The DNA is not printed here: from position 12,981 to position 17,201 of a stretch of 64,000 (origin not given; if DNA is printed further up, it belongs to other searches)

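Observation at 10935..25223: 14-kb operon coupling two ABC permease pairs (no ATPase) to two ~1300-aa exported proteins and an NHL/Yip1 membrane chimera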

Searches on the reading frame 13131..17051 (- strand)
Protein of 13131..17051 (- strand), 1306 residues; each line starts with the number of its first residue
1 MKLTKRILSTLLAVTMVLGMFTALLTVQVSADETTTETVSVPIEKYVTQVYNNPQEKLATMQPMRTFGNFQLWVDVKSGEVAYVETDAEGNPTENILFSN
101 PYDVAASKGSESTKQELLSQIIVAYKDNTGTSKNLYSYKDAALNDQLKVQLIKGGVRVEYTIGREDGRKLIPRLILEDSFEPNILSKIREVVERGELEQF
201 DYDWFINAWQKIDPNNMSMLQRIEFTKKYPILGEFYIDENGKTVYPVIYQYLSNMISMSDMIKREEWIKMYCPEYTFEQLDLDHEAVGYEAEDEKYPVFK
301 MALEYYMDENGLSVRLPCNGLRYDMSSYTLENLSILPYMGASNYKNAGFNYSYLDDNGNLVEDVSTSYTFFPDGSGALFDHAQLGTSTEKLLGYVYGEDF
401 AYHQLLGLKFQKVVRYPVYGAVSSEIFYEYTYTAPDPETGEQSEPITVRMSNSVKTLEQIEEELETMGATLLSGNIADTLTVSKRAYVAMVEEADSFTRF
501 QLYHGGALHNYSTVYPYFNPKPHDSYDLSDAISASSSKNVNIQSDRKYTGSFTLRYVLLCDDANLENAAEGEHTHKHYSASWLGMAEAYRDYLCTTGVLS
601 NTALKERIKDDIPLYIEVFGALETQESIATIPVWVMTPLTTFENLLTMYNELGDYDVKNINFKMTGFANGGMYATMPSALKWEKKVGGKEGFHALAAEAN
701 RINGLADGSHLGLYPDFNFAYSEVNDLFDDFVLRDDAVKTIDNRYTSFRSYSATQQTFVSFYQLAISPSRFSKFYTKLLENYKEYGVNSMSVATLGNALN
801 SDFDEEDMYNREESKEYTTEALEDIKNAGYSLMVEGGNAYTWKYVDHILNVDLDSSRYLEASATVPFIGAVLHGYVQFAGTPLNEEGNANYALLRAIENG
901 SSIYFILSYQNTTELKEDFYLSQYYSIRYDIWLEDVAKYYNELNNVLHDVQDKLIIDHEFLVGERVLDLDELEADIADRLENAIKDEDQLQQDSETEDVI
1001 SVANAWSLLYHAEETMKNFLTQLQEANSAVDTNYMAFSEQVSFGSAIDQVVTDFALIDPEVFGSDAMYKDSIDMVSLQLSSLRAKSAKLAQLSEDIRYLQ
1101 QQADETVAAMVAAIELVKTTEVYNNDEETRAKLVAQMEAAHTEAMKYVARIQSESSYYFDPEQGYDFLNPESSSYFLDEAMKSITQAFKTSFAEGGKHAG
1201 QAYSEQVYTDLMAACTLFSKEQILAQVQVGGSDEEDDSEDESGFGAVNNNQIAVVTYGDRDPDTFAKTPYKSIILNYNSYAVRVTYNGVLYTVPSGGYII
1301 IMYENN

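Call 3: search_protein_families(library=pfam, proteins=[window:13131-17051:-], max_evalue=0.01)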
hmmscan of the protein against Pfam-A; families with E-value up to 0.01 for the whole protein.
window:13131-17051:- (1306 aa): 1 family
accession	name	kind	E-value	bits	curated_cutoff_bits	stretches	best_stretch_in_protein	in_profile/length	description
PF18952.6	DUF5696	-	2.7e-118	396.6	25.6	2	484-961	133-576/612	Family of unknown function (DUF5696)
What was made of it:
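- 13131..17051 (-): g5: 1306-aa exported DUF5696 protein. It has an N-terminal signal or anchor helix, a beta-sandwich N-domain, a putative (beta/alpha)8 barrel, a ~270-aa helical insertion (~975-1245), and a conserved C-terminal beta element. PF18952 at E = 2.7e-118 (call 3).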

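Call 5: search_protein_families(library=ncbifam, proteins=[window:13131-17051:-], max_evalue=0.01)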
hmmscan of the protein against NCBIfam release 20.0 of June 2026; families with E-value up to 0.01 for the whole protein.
window:13131-17051:- (1306 aa): 0 families

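Call 11: find_homologous_proteins(query=window:13131-17051:-, max_evalue=1e-10)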
Query window:13131-17051:- (1306 aa): 1404 proteins with E <= 1e-10 among 8000 candidates; the best 120 are listed.
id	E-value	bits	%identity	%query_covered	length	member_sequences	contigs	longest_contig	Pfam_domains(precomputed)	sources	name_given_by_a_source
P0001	0.0e+0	2884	98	100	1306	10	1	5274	PF18952.7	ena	-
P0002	0.0e+0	2406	81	100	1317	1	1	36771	PF18952.7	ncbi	-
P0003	0.0e+0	1849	65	100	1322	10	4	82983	PF18952.7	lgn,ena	-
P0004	0.0e+0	1790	62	100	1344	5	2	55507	PF18952.7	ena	-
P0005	0.0e+0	1757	61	100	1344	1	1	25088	PF18952.7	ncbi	-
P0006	0.0e+0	1745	61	100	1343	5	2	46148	PF18952.7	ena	-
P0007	0.0e+0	1741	61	100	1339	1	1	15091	PF18952.7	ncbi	-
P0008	0.0e+0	1740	60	100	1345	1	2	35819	PF18952.7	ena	-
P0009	0.0e+0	1739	60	100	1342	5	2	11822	PF18952.7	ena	-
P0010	0.0e+0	1737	60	100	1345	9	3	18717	PF18952.7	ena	-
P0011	0.0e+0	1737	60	100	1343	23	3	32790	PF18952.7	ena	-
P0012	0.0e+0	1736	60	100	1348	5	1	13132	PF18952.7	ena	-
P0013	0.0e+0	1733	61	100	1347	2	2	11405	PF18952.7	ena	-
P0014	0.0e+0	1733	60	100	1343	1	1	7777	PF18952.7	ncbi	-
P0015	0.0e+0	1723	60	100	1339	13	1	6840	PF18952.7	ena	-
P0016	0.0e+0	1720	60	100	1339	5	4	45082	PF18952.7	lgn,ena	-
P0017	0.0e+0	1715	60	100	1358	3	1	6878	PF18952.7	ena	-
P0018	0.0e+0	1714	60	99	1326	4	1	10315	PF18952.7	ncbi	-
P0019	0.0e+0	1714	60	100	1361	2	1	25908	PF18952.7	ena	-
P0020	0.0e+0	1682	59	100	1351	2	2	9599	PF18952.7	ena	-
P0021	0.0e+0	1677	59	99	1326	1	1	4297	PF18952.7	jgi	jgi:hypothetical protein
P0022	0.0e+0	1673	59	100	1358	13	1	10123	PF18952.7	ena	-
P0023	0.0e+0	1669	59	100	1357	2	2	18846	PF18952.7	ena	-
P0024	0.0e+0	1667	59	100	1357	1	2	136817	PF18952.7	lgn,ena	-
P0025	0.0e+0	1664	59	100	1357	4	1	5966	PF18952.7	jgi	jgi:hypothetical protein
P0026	0.0e+0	1657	58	100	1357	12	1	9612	PF18952.7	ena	-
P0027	0.0e+0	1656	58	100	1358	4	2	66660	PF18952.7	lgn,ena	-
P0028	0.0e+0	1649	58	100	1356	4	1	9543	PF18952.7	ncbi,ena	-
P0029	0.0e+0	1648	57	100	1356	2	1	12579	PF18952.7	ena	-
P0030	0.0e+0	1644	57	100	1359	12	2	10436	PF18952.7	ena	-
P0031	0.0e+0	1643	58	100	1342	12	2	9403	PF18952.7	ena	-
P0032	0.0e+0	1643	57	100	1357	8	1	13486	PF18952.7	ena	-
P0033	0.0e+0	1642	58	100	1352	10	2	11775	PF18952.7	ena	-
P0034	0.0e+0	1637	58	100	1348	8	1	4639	PF18952.7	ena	-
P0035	0.0e+0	1637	58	100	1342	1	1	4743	PF18952.7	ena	-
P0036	0.0e+0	1637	58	100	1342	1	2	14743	PF18952.7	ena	-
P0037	0.0e+0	1631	58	100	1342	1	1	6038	PF18952.7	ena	-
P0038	0.0e+0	1631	58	100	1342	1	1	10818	PF18952.7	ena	-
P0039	0.0e+0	1627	58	100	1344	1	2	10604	PF18952.7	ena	-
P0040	0.0e+0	1625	56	100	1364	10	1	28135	PF18952.7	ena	-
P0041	0.0e+0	1616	58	100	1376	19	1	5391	PF18952.7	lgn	-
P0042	0.0e+0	1615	56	100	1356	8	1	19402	PF18952.7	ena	-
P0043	0.0e+0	1614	58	100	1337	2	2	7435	PF18952.7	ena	-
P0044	0.0e+0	1611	57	100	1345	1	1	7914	PF18952.7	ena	-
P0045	0.0e+0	1609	58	100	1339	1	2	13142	PF18952.7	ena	-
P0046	0.0e+0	1605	56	100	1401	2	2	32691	PF18952.7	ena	-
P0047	0.0e+0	1599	57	100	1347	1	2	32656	PF18952.7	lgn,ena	-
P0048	0.0e+0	1597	57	100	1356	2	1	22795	PF18952.7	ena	-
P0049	0.0e+0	1596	55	100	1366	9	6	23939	PF18952.7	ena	-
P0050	0.0e+0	1593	57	100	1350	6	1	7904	PF18952.7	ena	-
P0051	0.0e+0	1437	52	100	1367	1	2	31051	PF18952.7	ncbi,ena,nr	ncbi:MAG: hypothetical protein IJW92_05670 [Clostridia bacterium]|nr:hypothetical protein [Clostridi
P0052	0.0e+0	1424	57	79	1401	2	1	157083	PF18952.7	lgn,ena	-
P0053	0.0e+0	1413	57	80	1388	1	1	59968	PF18952.7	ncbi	-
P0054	0.0e+0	1411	52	100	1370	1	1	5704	PF18952.7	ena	-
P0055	0.0e+0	1409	52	100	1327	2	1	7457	PF18952.7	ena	-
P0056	0.0e+0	1405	51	100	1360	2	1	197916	PF18952.7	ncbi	-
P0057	0.0e+0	1397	51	100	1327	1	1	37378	PF18952.7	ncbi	-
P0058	0.0e+0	1390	51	100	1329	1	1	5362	PF18952.7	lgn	-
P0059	0.0e+0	1381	50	99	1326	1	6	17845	PF18952.7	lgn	-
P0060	0.0e+0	1376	51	100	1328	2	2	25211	PF18952.7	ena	-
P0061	0.0e+0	1358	55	81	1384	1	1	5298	PF18952.7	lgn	-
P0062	0.0e+0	1354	50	100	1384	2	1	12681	PF18952.7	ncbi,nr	ncbi:MAG: hypothetical protein IJX13_03900 [Clostridia bacterium]|nr:hypothetical protein [Clostridi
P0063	0.0e+0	1333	50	100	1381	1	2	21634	PF18952.7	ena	-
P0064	0.0e+0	1304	50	100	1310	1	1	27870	PF18952.7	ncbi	-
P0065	0.0e+0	1301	50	99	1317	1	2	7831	PF18952.7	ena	-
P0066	0.0e+0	1272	50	100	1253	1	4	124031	PF18952.7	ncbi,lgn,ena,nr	ncbi:MAG: hypothetical protein IJW29_05740 [Clostridia bacterium]|nr:hypothetical protein [Clostridi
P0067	0.0e+0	1270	48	100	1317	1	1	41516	PF18952.7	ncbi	-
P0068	0.0e+0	1267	51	100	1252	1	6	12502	PF18952.7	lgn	-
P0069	0.0e+0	1258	50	100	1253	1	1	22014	PF18952.7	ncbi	-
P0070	0.0e+0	1251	49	100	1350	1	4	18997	PF18952.7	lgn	-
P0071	0.0e+0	1218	48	100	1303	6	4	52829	PF18952.7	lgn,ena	-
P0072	0.0e+0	1213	50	100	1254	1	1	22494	PF18952.7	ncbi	-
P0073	0.0e+0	1206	49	100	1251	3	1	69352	PF18952.7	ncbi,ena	-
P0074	0.0e+0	1205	47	100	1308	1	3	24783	PF18952.7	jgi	-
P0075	0.0e+0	1201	47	100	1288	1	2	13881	PF18952.7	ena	-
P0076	0.0e+0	1196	47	100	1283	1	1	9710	PF18952.7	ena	-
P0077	0.0e+0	1195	47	100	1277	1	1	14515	PF18952.7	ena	-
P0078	0.0e+0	1193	47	100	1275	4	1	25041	PF18952.7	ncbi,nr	ncbi:MAG: hypothetical protein IJZ80_10375 [Clostridia bacterium]|nr:hypothetical protein [Clostridi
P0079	0.0e+0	1193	48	96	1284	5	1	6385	PF18952.7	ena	-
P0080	0.0e+0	1192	48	100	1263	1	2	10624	PF18952.7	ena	-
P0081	0.0e+0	1191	48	100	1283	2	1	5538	PF18952.7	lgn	-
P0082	0.0e+0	1190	48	99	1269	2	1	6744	PF18952.7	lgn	-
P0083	0.0e+0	1188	47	100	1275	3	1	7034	PF18952.7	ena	-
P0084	0.0e+0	1188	47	99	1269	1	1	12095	PF18952.7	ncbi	-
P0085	0.0e+0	1187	48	100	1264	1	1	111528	PF18952.7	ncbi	-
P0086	0.0e+0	1186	47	100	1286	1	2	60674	PF18952.7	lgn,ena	-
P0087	0.0e+0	1186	53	79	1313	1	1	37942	PF18952.7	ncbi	-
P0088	0.0e+0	1184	47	98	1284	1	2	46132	PF18952.7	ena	-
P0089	0.0e+0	1184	47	100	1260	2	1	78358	PF18952.7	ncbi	-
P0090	0.0e+0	1182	48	100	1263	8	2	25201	PF18952.7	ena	-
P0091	0.0e+0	1177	47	100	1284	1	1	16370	PF18952.7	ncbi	-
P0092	0.0e+0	1177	48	100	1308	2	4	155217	PF18952.7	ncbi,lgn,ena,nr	ncbi:MAG: hypothetical protein IJW55_02135 [Clostridia bacterium]|nr:hypothetical protein [Clostridi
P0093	0.0e+0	1175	47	100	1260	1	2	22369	PF18952.7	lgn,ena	-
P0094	0.0e+0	1171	47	98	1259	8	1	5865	PF18952.7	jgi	jgi:hypothetical protein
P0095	0.0e+0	1169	46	100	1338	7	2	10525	PF18952.7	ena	-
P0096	0.0e+0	1166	48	100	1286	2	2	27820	PF18952.7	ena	-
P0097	0.0e+0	1165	47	100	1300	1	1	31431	PF18952.7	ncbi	-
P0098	0.0e+0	1163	47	100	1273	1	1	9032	PF18952.7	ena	-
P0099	0.0e+0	1162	47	100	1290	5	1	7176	PF18952.7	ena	-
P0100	0.0e+0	1160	46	100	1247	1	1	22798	PF18952.7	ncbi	-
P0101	0.0e+0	1160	47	100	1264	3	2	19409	PF18952.7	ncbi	-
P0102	0.0e+0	1159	47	100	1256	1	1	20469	PF18952.7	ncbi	-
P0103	0.0e+0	1158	47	99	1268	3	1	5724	PF18952.7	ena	-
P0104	0.0e+0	1155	47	100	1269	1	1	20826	PF18952.7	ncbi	-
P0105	0.0e+0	1155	51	80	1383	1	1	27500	PF18952.7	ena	-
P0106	0.0e+0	1154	47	100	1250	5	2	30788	PF18952.7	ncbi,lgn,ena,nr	ncbi:MAG: hypothetical protein IKA05_04390 [Clostridia bacterium]|nr:hypothetical protein [Clostridi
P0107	0.0e+0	1152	48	100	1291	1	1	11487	PF18952.7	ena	-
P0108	0.0e+0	1149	47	100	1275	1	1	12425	PF18952.7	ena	-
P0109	0.0e+0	1149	46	100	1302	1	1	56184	PF18952.7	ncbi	-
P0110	0.0e+0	1149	48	88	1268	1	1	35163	PF18952.7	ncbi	-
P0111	0.0e+0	1148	47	100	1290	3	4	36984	PF18952.7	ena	-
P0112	0.0e+0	1145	46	100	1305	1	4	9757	PF18952.7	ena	-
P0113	0.0e+0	1141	47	100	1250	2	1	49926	PF18952.7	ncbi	-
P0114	0.0e+0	1137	46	100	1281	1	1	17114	PF18952.7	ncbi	-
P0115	0.0e+0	1137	45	100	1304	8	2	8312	PF18952.7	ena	-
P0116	0.0e+0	1136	46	100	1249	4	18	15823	PF18952.7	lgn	-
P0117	0.0e+0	1136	46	100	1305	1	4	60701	PF18952.7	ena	-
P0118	0.0e+0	1135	46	100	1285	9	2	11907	PF18952.7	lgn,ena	-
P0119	0.0e+0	1135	46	100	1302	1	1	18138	PF18952.7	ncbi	-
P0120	0.0e+0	1134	45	100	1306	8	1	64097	PF18952.7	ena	-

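Call 12: find_encoding_contigs(protein=P0003, flank=10000, max_places=2)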
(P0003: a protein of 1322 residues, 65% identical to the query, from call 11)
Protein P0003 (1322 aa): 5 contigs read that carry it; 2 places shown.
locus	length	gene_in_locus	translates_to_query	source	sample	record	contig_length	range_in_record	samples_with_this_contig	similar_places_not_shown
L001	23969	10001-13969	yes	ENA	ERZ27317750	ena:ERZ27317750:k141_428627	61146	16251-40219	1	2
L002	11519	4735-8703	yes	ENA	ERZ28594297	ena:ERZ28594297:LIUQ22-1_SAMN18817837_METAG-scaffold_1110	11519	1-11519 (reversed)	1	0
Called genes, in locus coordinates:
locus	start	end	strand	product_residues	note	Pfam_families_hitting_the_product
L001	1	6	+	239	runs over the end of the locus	PF02463:SMC_N (faint), PF00005:ABC_tran, PF13304:AAA_21 (faint)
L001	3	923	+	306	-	PF01458:SUFBD_core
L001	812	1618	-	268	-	-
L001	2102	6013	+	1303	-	-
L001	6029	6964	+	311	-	PF00528:BPD_transp_1 (weak)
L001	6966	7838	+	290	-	PF00528:BPD_transp_1 (weak)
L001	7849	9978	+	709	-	PF01436:NHL (faint), PF06739:SBBP (faint), PF00515:TPR_1 (faint), PF07719:TPR_2 (faint), PF04893:Yip1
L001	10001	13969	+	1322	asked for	PF18952:DUF5696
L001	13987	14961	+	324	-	PF00528:BPD_transp_1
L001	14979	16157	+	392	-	PF00528:BPD_transp_1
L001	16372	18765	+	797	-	PF13802:Gal_mutarotas_2, PF01055:Glyco_hydro_31_2nd, PF21365:Glyco_hydro_31_3rd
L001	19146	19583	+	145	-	-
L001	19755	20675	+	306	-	PF00165:HTH_AraC (weak), PF12833:HTH_18, PF00165:HTH_AraC (weak)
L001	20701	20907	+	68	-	PF13443:HTH_26, PF01381:HTH_3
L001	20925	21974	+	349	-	PF14903:WG_beta_rep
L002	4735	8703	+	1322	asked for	PF18952:DUF5696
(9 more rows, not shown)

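Call 13: find_encoding_contigs(protein=P0056, flank=10000, max_places=2)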
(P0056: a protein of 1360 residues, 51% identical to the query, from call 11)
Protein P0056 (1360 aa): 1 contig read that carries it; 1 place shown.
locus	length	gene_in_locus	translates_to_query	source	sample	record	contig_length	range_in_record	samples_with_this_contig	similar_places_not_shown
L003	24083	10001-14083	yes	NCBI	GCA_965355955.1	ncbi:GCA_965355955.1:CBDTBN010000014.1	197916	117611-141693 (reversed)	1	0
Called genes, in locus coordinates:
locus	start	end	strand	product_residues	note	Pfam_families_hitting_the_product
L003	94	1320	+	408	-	PF01408:GFO_IDH_MocA, PF02894:GFO_IDH_MocA_C, PF22725:GFO_IDH_MocA_C3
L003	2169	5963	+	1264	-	-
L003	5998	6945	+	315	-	PF00528:BPD_transp_1 (weak)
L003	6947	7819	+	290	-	PF00528:BPD_transp_1 (weak)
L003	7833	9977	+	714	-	PF01436:NHL (weak), PF04893:Yip1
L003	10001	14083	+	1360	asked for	PF18952:DUF5696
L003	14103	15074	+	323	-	PF00528:BPD_transp_1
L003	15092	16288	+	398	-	PF00528:BPD_transp_1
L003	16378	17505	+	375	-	PF00248:Aldo_ket_red, PF13183:Fer4_8 (weak), PF13237:Fer4_10 (weak), PF12838:Fer4_7 (weak), PF13187:Fer4_9, PF13484:Fer4_16 (weak), PF13534:Fer4_17 (weak), PF00037:Fer4 (weak), +4 more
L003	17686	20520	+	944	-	PF08531:Bac_rhamnosid_N, PF05592:Bac_rhamnosid, PF17389:Bac_rhamnosid6H, PF17390:Bac_rhamnosid_C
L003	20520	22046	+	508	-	PF00005:ABC_tran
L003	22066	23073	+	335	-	PF02653:BPD_transp_2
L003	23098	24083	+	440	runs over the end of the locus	-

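Call 14: search_solved_structures(query=window:13131-17051:-, max_evalue=1)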
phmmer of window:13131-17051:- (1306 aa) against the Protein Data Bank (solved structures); distinct sequences matched with E-value up to 1: 0.

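Call 24: search_solved_structures(query=A1, max_evalue=1)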
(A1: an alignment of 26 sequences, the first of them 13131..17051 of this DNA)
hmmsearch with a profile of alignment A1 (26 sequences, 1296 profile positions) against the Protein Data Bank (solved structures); distinct sequences matched with E-value up to 1: 47.
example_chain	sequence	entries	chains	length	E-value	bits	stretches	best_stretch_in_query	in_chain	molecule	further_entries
9r1o_A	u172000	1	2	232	0.011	16.6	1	1007-1177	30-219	sc-apCC-6-DPH-NR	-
5zhy_A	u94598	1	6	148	0.02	15.8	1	979-1101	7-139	Spike glycoprotein, Spike glycoprotein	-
8qad_A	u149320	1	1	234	0.023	15.7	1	1002-1152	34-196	sc-apCC-6-LLIA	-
3vjf_A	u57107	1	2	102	0.03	15.3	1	1002-1098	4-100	WA20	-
6kos_A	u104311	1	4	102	0.033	15.1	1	1002-1096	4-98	SUWA (Super WA20)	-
8w6e_A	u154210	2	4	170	0.036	15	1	1000-1148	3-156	HBC599 in complex with wFAP1.1 | wFAP1.1 structure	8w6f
4tql_A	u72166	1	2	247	0.044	14.7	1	966-1187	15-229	Three helix bundle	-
9ugr_A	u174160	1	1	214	0.048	14.6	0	1002-1098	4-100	Syn-F4-Link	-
6zff_A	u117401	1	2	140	0.054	14.4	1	998-1113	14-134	DNA double-strand break repair Rad50 ATPase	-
9y5h_B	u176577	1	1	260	0.063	14.2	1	995-1224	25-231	sc-t-SNARE-diff-#3.3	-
6nt9_A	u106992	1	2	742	0.064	14.2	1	974-1110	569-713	Serine/threonine-protein kinase TBK1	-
8oyx_A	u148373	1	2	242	0.099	13.5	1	1040-1161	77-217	De novo designed soluble GPCR-like protein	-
2ch7_A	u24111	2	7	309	0.12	13.2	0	984-1150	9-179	METHYL-ACCEPTING CHEMOTAXIS PROTEIN | Methyl-accepting chemotaxis protein 2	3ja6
2ch7_B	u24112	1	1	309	0.13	13.1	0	984-1145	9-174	METHYL-ACCEPTING CHEMOTAXIS PROTEIN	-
3ja6_H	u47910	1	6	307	0.18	12.7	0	984-1149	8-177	Methyl-accepting chemotaxis protein 2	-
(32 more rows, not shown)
